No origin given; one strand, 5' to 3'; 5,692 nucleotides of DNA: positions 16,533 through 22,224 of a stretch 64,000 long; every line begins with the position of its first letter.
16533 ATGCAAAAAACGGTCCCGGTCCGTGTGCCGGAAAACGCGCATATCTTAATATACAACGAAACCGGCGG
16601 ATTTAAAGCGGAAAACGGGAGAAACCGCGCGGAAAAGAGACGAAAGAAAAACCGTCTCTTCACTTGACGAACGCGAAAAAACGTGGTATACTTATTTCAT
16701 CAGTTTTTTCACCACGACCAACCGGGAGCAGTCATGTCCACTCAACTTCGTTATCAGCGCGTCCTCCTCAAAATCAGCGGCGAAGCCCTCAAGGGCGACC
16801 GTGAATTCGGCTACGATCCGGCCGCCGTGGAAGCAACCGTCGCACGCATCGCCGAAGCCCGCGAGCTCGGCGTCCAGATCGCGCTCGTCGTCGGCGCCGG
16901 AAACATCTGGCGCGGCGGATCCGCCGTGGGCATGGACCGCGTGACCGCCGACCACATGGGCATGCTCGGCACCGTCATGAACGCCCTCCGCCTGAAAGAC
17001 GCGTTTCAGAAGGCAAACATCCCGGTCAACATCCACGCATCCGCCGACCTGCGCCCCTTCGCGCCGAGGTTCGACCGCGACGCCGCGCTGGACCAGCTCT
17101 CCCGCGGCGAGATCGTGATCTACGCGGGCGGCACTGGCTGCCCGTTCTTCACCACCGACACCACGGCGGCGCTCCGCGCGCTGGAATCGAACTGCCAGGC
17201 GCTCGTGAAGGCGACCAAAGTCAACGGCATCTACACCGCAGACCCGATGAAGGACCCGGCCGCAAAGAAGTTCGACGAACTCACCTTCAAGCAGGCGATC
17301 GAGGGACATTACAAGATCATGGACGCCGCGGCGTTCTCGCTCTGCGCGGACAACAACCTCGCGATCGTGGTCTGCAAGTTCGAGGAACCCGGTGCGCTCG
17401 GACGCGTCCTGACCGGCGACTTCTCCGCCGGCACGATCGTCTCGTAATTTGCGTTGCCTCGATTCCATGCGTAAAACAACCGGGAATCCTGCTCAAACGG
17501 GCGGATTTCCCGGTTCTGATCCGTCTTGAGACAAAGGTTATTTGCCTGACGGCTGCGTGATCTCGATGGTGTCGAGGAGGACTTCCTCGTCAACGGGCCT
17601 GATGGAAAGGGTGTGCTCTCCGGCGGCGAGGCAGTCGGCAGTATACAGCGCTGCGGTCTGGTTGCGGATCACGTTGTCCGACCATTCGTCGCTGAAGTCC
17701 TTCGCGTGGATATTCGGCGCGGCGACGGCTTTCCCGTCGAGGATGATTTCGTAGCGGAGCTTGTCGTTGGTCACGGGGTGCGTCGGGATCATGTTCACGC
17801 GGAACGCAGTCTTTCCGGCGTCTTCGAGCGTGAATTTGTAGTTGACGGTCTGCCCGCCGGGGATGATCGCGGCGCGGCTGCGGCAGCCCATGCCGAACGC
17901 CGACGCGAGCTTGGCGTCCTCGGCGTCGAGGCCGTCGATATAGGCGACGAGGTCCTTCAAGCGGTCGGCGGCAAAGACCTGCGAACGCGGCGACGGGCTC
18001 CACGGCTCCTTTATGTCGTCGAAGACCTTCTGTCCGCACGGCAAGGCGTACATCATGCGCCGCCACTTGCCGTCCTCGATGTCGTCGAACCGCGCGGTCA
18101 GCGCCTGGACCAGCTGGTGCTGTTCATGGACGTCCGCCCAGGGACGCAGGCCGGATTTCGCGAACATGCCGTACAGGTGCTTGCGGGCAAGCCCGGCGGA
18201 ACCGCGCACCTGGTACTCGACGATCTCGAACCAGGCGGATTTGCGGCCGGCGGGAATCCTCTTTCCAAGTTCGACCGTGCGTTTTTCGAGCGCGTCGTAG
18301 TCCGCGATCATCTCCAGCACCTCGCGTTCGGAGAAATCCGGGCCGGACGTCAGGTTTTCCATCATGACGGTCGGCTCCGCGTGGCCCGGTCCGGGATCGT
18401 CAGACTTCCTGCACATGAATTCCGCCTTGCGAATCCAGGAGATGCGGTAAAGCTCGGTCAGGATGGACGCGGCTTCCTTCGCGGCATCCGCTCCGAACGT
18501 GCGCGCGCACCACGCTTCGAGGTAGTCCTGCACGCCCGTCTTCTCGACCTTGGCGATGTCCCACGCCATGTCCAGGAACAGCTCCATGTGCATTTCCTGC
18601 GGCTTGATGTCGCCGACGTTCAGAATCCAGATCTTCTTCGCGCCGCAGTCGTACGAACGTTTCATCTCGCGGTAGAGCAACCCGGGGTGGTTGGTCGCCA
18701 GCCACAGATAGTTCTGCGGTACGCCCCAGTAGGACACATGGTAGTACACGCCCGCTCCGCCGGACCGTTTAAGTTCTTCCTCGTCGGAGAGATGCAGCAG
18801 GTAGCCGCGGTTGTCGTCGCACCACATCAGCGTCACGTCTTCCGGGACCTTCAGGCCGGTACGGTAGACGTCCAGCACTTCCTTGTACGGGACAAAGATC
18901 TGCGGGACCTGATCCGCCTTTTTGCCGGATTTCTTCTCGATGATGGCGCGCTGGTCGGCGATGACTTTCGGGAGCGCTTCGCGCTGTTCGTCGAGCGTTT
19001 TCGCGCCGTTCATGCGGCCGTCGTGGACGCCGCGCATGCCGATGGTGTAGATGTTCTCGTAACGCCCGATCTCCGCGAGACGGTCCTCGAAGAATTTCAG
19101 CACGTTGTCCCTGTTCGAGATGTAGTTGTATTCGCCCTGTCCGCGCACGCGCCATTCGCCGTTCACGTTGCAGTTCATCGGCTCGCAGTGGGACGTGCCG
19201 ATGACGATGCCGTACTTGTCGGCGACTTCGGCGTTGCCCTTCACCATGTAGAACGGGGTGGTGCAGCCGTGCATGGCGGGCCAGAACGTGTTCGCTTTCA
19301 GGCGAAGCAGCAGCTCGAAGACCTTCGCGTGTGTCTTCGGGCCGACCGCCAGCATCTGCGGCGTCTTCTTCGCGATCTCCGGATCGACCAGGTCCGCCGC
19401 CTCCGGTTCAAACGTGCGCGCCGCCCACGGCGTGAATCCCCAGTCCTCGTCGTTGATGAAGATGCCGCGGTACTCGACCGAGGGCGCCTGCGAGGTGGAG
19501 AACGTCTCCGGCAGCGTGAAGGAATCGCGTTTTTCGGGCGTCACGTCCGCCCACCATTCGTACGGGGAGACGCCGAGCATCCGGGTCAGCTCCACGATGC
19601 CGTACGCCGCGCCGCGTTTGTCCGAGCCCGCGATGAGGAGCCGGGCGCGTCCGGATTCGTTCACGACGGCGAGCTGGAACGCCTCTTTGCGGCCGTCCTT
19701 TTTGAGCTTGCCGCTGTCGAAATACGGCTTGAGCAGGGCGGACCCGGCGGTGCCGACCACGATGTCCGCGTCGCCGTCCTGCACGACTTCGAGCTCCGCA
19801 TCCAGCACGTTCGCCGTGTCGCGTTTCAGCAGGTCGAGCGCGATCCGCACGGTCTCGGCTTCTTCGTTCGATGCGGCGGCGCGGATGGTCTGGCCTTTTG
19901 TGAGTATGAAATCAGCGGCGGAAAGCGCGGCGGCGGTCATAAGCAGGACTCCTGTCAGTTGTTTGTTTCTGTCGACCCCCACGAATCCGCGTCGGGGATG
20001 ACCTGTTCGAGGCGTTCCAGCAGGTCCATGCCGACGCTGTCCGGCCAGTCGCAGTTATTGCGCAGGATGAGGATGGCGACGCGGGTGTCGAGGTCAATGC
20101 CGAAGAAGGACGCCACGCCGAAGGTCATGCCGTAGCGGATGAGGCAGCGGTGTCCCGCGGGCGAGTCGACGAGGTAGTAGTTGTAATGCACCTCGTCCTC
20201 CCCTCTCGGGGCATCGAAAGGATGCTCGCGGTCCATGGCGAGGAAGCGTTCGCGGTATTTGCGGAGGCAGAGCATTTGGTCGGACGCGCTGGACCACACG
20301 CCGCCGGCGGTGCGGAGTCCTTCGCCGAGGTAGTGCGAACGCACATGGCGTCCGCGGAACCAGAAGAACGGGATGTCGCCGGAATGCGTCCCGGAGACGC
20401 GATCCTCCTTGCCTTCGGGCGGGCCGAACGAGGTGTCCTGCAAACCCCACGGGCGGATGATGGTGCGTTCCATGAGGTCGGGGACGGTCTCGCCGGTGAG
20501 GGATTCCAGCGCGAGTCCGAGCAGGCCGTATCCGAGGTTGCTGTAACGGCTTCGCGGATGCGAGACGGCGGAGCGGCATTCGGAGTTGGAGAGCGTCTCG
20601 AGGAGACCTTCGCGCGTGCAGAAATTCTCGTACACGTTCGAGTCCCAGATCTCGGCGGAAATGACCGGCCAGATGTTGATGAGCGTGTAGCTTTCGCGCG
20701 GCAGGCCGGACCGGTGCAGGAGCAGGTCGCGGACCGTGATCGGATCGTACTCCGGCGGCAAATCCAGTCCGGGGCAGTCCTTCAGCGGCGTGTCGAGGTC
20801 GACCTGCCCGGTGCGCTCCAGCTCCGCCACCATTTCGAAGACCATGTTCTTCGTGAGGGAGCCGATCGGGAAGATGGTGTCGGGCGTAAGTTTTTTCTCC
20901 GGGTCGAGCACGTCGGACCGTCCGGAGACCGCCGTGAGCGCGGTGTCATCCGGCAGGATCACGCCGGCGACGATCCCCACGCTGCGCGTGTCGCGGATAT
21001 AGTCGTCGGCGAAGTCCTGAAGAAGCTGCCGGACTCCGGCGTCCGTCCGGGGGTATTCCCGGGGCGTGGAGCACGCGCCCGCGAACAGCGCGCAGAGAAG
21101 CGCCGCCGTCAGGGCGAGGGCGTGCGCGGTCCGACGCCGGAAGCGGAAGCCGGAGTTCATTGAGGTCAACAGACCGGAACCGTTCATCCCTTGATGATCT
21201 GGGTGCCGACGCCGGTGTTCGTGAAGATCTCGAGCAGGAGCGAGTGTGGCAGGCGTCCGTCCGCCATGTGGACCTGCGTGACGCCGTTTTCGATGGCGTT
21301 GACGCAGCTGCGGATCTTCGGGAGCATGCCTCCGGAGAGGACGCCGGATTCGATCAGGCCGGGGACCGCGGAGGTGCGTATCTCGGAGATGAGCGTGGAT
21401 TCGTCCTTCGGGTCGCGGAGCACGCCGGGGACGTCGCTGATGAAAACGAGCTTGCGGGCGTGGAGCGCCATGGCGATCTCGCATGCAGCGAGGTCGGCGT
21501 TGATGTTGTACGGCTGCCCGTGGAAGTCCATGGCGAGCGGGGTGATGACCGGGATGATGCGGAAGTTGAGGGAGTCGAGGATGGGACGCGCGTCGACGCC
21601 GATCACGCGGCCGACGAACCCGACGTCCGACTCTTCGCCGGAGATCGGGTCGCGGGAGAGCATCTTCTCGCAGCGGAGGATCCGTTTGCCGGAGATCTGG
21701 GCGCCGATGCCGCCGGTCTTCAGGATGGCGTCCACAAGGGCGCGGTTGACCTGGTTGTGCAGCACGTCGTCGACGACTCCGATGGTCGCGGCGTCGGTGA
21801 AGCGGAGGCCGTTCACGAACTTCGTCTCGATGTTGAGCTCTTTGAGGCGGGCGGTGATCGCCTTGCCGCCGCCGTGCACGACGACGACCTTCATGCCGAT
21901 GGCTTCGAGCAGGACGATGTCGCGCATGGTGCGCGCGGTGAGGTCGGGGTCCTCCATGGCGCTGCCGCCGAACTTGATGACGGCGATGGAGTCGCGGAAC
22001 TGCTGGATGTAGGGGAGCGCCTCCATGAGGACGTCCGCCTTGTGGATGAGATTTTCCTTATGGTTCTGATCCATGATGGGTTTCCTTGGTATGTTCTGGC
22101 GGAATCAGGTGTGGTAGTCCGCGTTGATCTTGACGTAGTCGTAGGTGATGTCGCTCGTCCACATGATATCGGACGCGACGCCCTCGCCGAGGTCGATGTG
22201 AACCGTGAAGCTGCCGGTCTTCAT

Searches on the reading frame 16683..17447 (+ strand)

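Call 60: search_protein_families(library=pfam, proteins=[window:16683-17447:+], max_evalue=0.0001)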
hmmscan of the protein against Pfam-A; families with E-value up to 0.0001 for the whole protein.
window:16683-17447:+ (254 aa): 1 family
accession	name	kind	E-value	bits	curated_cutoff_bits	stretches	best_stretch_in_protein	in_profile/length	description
PF00696.33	AA_kinase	-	7.9e-33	114.6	24.9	1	26-231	2-233/234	Amino acid kinase family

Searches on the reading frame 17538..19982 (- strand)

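Call 60: search_protein_families(library=pfam, proteins=[window:17538-19982:-], max_evalue=0.0001)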
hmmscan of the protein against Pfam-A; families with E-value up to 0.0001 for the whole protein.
window:17538-19982:- (814 aa): 2 families
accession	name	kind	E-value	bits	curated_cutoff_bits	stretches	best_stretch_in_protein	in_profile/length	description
PF15979.11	Glyco_hydro_115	-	3e-128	428.5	27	1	165-522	2-335/335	Glycosyl hydrolase family 115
PF17829.7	GH115_C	-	7.4e-13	49.1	24.1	1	710-809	55-159/172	Glycosyl hydrolase family 115 C-terminal domain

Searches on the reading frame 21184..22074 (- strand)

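Call 60: search_protein_families(library=pfam, proteins=[window:21184-22074:-], max_evalue=0.0001)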
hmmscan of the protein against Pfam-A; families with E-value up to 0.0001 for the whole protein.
window:21184-22074:- (296 aa): 1 family
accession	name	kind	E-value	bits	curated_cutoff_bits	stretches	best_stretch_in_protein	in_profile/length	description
PF00696.33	AA_kinase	-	2.4e-42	145.7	24.9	1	30-271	2-233/234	Amino acid kinase family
